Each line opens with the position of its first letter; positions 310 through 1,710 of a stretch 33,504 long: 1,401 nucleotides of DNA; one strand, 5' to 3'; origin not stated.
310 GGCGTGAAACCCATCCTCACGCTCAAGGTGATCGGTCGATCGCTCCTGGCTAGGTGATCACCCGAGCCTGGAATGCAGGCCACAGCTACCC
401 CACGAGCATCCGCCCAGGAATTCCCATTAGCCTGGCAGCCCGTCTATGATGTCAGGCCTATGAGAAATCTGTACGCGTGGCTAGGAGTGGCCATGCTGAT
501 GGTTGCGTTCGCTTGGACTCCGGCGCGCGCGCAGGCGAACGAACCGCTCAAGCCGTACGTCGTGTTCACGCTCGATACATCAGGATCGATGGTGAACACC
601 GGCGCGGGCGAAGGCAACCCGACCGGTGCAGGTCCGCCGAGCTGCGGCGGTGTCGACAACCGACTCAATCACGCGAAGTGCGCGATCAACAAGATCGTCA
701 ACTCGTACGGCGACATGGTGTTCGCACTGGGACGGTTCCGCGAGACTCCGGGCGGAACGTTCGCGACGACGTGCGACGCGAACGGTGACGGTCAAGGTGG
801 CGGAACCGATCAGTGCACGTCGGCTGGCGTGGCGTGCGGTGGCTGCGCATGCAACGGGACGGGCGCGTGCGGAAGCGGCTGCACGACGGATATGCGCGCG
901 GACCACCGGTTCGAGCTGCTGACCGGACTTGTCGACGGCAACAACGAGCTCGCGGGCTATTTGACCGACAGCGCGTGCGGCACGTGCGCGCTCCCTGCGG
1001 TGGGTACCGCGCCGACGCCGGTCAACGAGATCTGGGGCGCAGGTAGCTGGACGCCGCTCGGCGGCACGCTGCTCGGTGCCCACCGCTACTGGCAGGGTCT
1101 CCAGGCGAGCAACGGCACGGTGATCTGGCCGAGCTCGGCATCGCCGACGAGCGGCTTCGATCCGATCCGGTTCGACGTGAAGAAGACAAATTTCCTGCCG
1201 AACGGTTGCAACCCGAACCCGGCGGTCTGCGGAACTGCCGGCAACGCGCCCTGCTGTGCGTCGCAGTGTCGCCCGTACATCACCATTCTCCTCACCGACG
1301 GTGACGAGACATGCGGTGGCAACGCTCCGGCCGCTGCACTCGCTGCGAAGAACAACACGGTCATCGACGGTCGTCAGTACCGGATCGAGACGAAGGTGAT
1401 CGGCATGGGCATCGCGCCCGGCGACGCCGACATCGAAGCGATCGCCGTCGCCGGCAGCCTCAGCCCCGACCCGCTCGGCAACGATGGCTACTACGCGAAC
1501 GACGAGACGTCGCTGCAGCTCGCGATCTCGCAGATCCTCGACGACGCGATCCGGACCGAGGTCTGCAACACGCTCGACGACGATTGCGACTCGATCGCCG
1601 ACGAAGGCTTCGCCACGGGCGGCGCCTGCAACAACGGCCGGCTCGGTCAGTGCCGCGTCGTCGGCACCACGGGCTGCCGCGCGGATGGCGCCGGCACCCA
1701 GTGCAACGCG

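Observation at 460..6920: Coupled pair of giant Cys-rich surface proteins: vWA/MYXO-CTERM protein plus FGE-lectin lipoprotein (candidate new cell-surface recognition module)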

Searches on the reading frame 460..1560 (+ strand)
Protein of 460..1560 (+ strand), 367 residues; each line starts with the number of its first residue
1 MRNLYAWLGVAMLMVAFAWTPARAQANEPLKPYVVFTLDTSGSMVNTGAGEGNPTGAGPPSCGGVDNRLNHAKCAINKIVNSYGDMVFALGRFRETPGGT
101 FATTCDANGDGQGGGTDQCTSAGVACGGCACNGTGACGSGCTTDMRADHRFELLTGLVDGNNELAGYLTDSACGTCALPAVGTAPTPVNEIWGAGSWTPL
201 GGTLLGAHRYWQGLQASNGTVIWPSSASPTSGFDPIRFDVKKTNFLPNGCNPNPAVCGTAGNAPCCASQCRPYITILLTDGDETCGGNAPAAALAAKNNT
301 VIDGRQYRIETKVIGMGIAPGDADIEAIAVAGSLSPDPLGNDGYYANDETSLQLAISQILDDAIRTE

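Call 9: find_homologous_proteins(query=window:460-1560:+, max_evalue=0.001)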
Query window:460-1560:+ (367 aa): 24 proteins with E <= 0.001 among 8000 candidates.
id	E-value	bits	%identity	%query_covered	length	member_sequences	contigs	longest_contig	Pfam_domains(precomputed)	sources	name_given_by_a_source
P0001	1.5e-102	361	53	98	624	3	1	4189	PF11617.14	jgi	-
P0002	5.1e-95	337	70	61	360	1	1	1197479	-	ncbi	-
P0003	2.0e-80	289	50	82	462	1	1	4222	-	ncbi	ncbi:MAG TPA: hypothetical protein VIV40_39120, partial [Kofleriaceae bacterium]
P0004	3.1e-80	288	49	96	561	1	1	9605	-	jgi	jgi:hypothetical protein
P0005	4.9e-76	274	51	99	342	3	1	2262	-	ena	-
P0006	8.6e-71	257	46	100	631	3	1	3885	PF11617.14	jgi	jgi:hypothetical protein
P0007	1.9e-70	256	49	100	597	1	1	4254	PF11617.14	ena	-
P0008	4.8e-69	251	48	97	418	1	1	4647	-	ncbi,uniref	ncbi:MAG: Tryptophan synthase alpha chain, partial [Devosia sp.]|uniref:hypothetical protein n=1 Tax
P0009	1.1e-59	220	45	62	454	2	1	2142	-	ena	-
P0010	1.0e-57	214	44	100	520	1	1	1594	PF11617.14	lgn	-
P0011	1.1e-56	210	49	85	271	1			-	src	-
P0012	2.8e-56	209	44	80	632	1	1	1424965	-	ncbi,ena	-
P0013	8.8e-53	198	43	93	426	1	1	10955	-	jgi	jgi:hypothetical protein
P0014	6.8e-49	185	50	65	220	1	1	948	-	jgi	-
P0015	1.5e-42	164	44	80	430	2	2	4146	-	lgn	-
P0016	4.7e-42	162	50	62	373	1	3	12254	-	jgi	jgi:hypothetical protein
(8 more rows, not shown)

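Call 11: find_encoding_contigs(protein=P0012, flank=10000, max_places=3)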
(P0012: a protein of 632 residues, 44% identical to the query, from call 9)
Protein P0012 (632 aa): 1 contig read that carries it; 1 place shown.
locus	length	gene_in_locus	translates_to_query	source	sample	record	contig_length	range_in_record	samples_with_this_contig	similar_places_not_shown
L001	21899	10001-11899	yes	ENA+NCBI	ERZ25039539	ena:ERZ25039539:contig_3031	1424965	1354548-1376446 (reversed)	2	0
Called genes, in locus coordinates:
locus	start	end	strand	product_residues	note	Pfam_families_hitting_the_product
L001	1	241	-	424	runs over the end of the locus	PF20597:pAdhesive_15 (faint), PF23981:DUF7305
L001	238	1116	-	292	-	-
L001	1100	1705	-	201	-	PF04542:Sigma70_r2, PF08281:Sigma70_r4_2, PF04545:Sigma70_r4 (weak)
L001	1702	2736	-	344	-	-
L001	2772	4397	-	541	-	-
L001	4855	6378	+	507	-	PF00133:tRNA-synt_1 (faint), PF09334:tRNA-synt_1g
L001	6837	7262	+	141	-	PF03881:Fructosamin_kin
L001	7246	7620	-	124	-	PF11259:DUF3060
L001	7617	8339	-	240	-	PF11259:DUF3060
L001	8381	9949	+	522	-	PF02771:Acyl-CoA_dh_N, PF02770:Acyl-CoA_dh_M, PF00441:Acyl-CoA_dh_1, PF08028:Acyl-CoA_dh_2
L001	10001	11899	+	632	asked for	-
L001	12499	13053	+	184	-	-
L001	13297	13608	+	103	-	-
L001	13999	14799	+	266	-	PF11617:Cu-binding_MopE (weak)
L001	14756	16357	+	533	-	PF17829:GH115_C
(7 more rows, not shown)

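Call 12: find_encoding_contigs(protein=P0002, flank=10000, max_places=3)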
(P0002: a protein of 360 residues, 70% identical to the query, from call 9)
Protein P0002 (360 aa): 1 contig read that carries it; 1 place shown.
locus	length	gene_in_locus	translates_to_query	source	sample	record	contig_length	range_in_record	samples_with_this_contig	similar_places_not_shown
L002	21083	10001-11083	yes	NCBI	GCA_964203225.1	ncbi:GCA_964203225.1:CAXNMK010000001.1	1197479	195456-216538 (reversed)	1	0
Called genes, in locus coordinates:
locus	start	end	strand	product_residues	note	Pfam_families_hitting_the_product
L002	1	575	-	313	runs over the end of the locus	PF00892:EamA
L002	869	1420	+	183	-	-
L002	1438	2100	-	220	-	-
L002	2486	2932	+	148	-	-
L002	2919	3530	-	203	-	PF02720:DUF222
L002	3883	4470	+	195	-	-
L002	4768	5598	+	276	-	-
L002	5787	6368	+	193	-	-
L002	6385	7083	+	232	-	PF09365:DUF2461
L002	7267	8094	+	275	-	PF00180:Iso_dh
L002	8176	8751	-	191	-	-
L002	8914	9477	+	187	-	PF00440:TetR_N (weak), PF17932:TetR_C_24 (weak)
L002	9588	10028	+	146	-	-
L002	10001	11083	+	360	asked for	-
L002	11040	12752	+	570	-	PF11617:Cu-binding_MopE (faint)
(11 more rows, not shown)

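Call 14: find_related_loci(query=A1, collection=genome_contigs, flank=10000)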
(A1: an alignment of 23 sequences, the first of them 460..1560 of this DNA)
Query A1 (367 aa) in genome_contigs; peptide patterns used: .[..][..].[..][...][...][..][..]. (x = any residue, [..] = any of these).
86 stretches matched a pattern; 61 encode a relative of the query (tblastn E <= 1e-3); 60 distinct loci.
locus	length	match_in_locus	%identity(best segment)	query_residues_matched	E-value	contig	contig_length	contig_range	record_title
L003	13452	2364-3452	83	1-367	0e+0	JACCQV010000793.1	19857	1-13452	MAG: Deltaproteobacteria bacterium isolate MGR_bin5 SD2897-2912_k127_4001822, whole genome shotgun sequence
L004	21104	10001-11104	73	1-367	1e-168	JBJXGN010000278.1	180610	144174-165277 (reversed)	MAG: Kofleriaceae bacterium isolate F1F2.bin.256 k127_9815260, whole genome shotgun sequence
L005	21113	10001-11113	73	1-367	2e-160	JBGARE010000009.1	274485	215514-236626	MAG: Kofleriaceae bacterium isolate MAG_AAO_AS.67 AAOAS-67_NODE_9_length_274485_cov_7.463854, whole genome shotgun seque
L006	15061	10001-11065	62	1-367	1e-129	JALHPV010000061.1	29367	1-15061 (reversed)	MAG: Kofleriaceae bacterium isolate bin.28 c_000000006955, whole genome shotgun sequence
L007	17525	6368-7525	58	1-367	2e-128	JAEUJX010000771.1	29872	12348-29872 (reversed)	MAG: Myxococcales bacterium isolate new MAG-80 k141_1066372, whole genome shotgun sequence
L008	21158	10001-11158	59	1-367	4e-126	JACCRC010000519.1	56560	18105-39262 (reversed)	MAG: Deltaproteobacteria bacterium isolate MGR_bin12 SD2897-2912_k127_895823, whole genome shotgun sequence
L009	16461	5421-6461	60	1-367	3e-126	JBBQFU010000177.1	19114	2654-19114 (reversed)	MAG: Haliangiales bacterium isolate Co_metawrap_1004 Cmw_1004_k141_10939721_length_19114_cov_8.0000, whole genome shotgu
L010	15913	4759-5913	57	1-367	2e-121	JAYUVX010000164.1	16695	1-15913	MAG: Myxococcales bacterium isolate GL124_UP_concoct_207 GL124_UP_concoct_207_163, whole genome shotgun sequence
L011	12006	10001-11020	56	1-367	9e-118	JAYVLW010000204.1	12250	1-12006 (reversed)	MAG: Myxococcales bacterium isolate GL56_Down_metabat_34 GL56_Down_metabat_34_203, whole genome shotgun sequence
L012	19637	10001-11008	56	1-367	4e-104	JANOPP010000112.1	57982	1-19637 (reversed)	MAG: Myxococcales bacterium isolate VAR_4_metabat_47_sub VAR_4_k141_4051637, whole genome shotgun sequence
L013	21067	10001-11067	67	1-367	8e-134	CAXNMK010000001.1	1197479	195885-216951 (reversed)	MAG: Kofleriaceae bacterium isolate ME-04may21-LR-214 genome assembly, contig: ME-04may21-LR-C19, whole genome shotgun s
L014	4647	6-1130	52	6-367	1e-103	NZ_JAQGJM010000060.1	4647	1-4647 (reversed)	MAG: Devosia sp. isolate RYN_485 scaffold_3536211, whole genome shotgun sequence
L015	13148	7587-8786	51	1-367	8e-100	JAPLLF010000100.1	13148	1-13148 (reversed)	MAG: Proteobacteria bacterium isolate LacPavin_0920_WC57_MAG_70_8 LacPavin_0920_WC57_scaffold_275183, whole genome shotg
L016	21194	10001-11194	50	4-367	3e-99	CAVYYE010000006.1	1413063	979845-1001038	MAG: uncultured delta proteobacterium isolate MFD05684.bin.1.427 genome assembly, contig: contig_71742, whole genome sho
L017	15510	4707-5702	51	1-367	4e-97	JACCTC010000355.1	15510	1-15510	MAG: Deltaproteobacteria bacterium isolate MGR_bin64 SD2897-2912_k127_2177658, whole genome shotgun sequence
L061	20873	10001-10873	32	24-367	2e-32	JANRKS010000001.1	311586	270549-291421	MAG: Deltaproteobacteria bacterium isolate bins.381 k141_5124161, whole genome shotgun sequence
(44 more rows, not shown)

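Call 23: predict_structure(alignment_id=A1)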
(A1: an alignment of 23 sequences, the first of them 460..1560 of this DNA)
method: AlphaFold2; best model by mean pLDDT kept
length: 367 residues; sequences in the alignment: 23
mean_pLDDT: 70.5   pTM: 0.76
mean pLDDT of the five models: 70.5, 70.0, 69.5, 68.6, 64.6
residues with pLDDT >= 90: 75; 70-90: 126; 50-70: 84; < 50: 82
segments of 3 or more residues with pLDDT < 50: 19-26, 98-140, 170-187, 247-252
pLDDT, mean of each block of 10 residues (from residue 1): 60 56 53 90 66 75 84 89 85 65 45 41 38 45 72 81 66 37 49 64 92 88 67 78 55 51 53 91 73 91 86 93 91 82 91 94 73
secondary structure, 60 per line:
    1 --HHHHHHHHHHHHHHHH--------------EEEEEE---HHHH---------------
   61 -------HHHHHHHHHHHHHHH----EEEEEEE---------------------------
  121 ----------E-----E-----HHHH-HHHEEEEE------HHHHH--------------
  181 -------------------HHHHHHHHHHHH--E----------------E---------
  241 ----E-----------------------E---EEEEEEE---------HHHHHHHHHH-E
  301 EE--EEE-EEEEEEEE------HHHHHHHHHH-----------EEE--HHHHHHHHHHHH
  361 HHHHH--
elements in order: H3-18 E33-38 H42-45 H68-82 E87-93 H143-146 E151-155 H162-166 H200-211 E273-279 H289-298 E300-302 E305-307 E309-316 H323-332 E344-346 H349-365

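Call 27: fold_search(model_id=the predicted structure, library=pdb)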
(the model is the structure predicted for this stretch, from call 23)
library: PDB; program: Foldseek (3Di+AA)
matches with E <= 10: 482; with E <= 0.001: 25
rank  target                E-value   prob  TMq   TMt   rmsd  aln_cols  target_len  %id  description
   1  3ibs_A                2.4e-05  1.00  0.36  0.60  11.3       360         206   15  Crystal structure of conserved hypothetical protein BatB from Bacteroides thetaiotaomicron (released 2009-08-25)
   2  3ibs_B                3.0e-05  1.00  0.37  0.62  11.0       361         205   14  Crystal structure of conserved hypothetical protein BatB from Bacteroides thetaiotaomicron (released 2009-08-25)
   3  7o4i_6                5.6e-05  1.00  0.35  0.36  10.6       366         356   10  Yeast RNA polymerase II transcription pre-initiation complex with initial transcription bubble (released 2021-06-16)
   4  7zs9_6                1.6e-04  1.00  0.36  0.34  11.0       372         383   10  Yeast RNA polymerase II transcription pre-initiation complex with the +1 nucleosome (complex A) (released 2022-11-16)
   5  7w6b                  2.0e-04  1.00  0.41  0.21  10.6       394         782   13  Crystal Structure of PitA from pilus islet-2 of Streptococcus oralis (released 2022-06-01)
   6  4jdu                  2.8e-04  1.00  0.36  0.61   8.3       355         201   13  The crystal structure of an aerotolerance-related membrane protein from Bacteroides fragilis NCTC 9343 with multiple mut (released 2013-03-27)
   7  7o4k_6                2.8e-04  1.00  0.36  0.37  10.2       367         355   12  Yeast TFIIH in the contracted state within the pre-initiation complex (released 2021-06-16)
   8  9hll_A                2.8e-04  1.00  0.34  0.62   8.2       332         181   11  murine aM I-domain in complex with nanobody aCR3 (released 2025-12-17)
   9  4cn9_A                3.1e-04  1.00  0.35  0.32   6.5       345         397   11  structure of proximal thread matrix protein 1 (PTMP1) from the mussel byssus with zinc occupied MIDAS motif (released 2014-03-12)
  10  5oqj_6                3.5e-04  1.00  0.35  0.37   6.2       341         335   10  STRUCTURE OF YEAST TRANSCRIPTION PRE-INITIATION COMPLEX WITH TFIIH (released 2018-04-25)
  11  1jlm                  3.8e-04  1.00  0.36  0.66   6.2       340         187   10  I-DOMAIN FROM INTEGRIN CR3, MN2+ BOUND (released 1997-01-11)
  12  1ido                  4.0e-04  1.00  0.33  0.60   8.4       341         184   10  I-DOMAIN FROM INTEGRIN CR3, MG2+ BOUND (released 1996-08-01)
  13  9a88_D                4.3e-04  1.00  0.36  0.35  10.4       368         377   11  Structure of the pre-incision complex in nucleotide excision repair   (released 2024-10-09)
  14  8ebt_E                5.1e-04  1.00  0.33  0.32  10.7       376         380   10  XPA repositioning Core7 of TFIIH relative to XPC-DNA lesion (Cy5) (released 2023-04-19)
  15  2i6q_A                6.2e-04  1.00  0.38  0.29   6.7       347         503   10  Complement component C2a (released 2006-10-17)
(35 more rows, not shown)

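Call 39: search_protein_families(library=pfam, max_evalue=10, proteins=[window:535-1560:+])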
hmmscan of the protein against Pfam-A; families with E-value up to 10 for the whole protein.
window:535-1560:+ (342 aa): 0 families

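Call 40: search_solved_structures(query=A1, max_evalue=1)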
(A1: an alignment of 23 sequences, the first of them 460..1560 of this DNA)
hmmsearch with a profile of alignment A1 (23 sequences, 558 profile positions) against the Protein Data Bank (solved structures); distinct sequences matched with E-value up to 1: 0.

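Call 50: search_protein_families(library=phrogs, max_evalue=0.01, proteins=[window:535-1560:+])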
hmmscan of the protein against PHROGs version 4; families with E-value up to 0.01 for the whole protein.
window:535-1560:+ (342 aa): 0 families

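Call 62: search_protein_representatives(protein=window:538-1545:+)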
Query: 336 residues. Proteins with E-value up to 0.001 (for the whole library): 117; up to 1e-10: 62; up to 1e-30: 26. The best 117 are listed.
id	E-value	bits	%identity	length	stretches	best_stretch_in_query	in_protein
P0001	7.1e-99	347.5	61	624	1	4-336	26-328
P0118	1.2e-93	330.3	65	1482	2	2-272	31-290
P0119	8.7e-89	314.3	63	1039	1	2-336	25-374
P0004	1.7e-76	273.9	58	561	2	3-194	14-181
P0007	7.4e-68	245.4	63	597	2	113-336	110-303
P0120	2.9e-60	220.5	53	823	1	1-334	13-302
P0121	7.8e-59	215.8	56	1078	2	110-336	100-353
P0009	3.5e-54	200.4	53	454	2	4-197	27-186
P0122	1.3e-53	198.5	49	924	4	1-149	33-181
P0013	4.6e-50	186.9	56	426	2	153-334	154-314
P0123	5.2e-48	180.1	54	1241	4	1-115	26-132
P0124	1.4e-45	172.2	50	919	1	2-336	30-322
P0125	3.8e-45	170.7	59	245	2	111-274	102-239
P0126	8.8e-45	169.5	48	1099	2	4-266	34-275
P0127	1.8e-42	161.9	52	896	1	4-336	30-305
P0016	8.0e-40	153.2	64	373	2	2-90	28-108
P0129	6.1e-39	150.3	57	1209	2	4-271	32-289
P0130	2.5e-38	148.3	49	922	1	1-336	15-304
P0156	2.6e-18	82.4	38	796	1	2-308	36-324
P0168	1.2e-11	60.6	35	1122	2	4-199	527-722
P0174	3.3e-10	55.8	34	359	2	240-335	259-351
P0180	1.6e-08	50.2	36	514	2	226-336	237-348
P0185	1.2e-07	47.4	33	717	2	241-334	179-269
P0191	1.2e-06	44.1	37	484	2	236-334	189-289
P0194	1.8e-06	43.5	43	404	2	193-335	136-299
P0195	2.4e-06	43.1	36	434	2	243-334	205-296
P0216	3.7e-04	35.9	35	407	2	238-299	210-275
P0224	8.9e-04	34.6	33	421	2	243-306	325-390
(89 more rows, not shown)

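Call 63: search_protein_families(library=ncbifam, max_evalue=0.001, proteins=[P0156, P0168, P0174, P0180, P0185, P0191, P0194, P0195, P0216, P0224])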
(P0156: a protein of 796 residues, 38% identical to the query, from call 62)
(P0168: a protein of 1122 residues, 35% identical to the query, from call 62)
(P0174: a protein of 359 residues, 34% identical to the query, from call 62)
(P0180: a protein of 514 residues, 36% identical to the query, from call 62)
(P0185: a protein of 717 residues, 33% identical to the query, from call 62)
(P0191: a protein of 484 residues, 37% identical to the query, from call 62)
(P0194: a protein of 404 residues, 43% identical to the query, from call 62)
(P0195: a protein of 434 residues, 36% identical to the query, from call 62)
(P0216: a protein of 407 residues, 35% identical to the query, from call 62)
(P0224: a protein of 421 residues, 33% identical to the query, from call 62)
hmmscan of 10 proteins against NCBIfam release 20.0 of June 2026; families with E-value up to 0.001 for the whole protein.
P0156 (796 aa): 0 families

P0168 (1122 aa): 0 families

P0174 (359 aa): 0 families

P0180 (514 aa): 0 families

P0185 (717 aa): 0 families

P0191 (484 aa): 1 family
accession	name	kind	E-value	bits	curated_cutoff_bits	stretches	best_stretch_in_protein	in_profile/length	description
NF033757.1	gliding_CglB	equivalog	4.3e-07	29.3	200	1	33-219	33-209/402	adventurous gliding motility lipoprotein CglB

P0194 (404 aa): 0 families

P0195 (434 aa): 1 family
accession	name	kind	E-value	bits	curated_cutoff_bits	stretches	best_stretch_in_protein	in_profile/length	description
NF033757.1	gliding_CglB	equivalog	1.3e-05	24.5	200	0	43-221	28-202/402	adventurous gliding motility lipoprotein CglB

P0216 (407 aa): 4 families
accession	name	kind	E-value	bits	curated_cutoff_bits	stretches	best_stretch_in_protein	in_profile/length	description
TIGR04183.1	Por_Secre_tail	domain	5.6e-09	35.9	23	1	334-397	1-63/72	T9SS type A sorting domain-containing protein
NF033757.1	gliding_CglB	equivalog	3.4e-07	29.6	200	0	24-100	31-113/402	adventurous gliding motility lipoprotein CglB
NF038113.1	T9SSA_dep_M36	equivalog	8.7e-05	20.8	885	1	317-392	778-855/869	T9SS-dependent M36 family metallopeptidase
NF033707.1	T9SS_sortase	equivalog_domain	0.00022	19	420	1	326-382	993-1048/1095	type IX secretion system sortase PorU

P0224 (421 aa): 0 families

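Call 64: search_protein_families(library=ncbifam, alignment_id=A1, max_evalue=1)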
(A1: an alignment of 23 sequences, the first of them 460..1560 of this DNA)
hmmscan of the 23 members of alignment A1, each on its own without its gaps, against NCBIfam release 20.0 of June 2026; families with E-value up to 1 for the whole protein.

A. member 1, window:460-1560:+ (367 aa): 0 families

B. families by the number of members that match (of 23 scanned): 5 families
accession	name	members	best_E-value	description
NF033757.1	gliding_CglB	8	1.2e-05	adventurous gliding motility lipoprotein CglB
NF038029.1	LP_plasma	2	0.014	lipoprotein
NF033662.1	acid_disulf_rpt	1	1.3e-06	acidic double-disulfide repeat-containing protein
TIGR03525.2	GldK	1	0.15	T9SS ring complex lipoprotein PorK/GldK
NF047508.1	VWA_BatA_Lepto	1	0.3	VWA domain-containing protein BatA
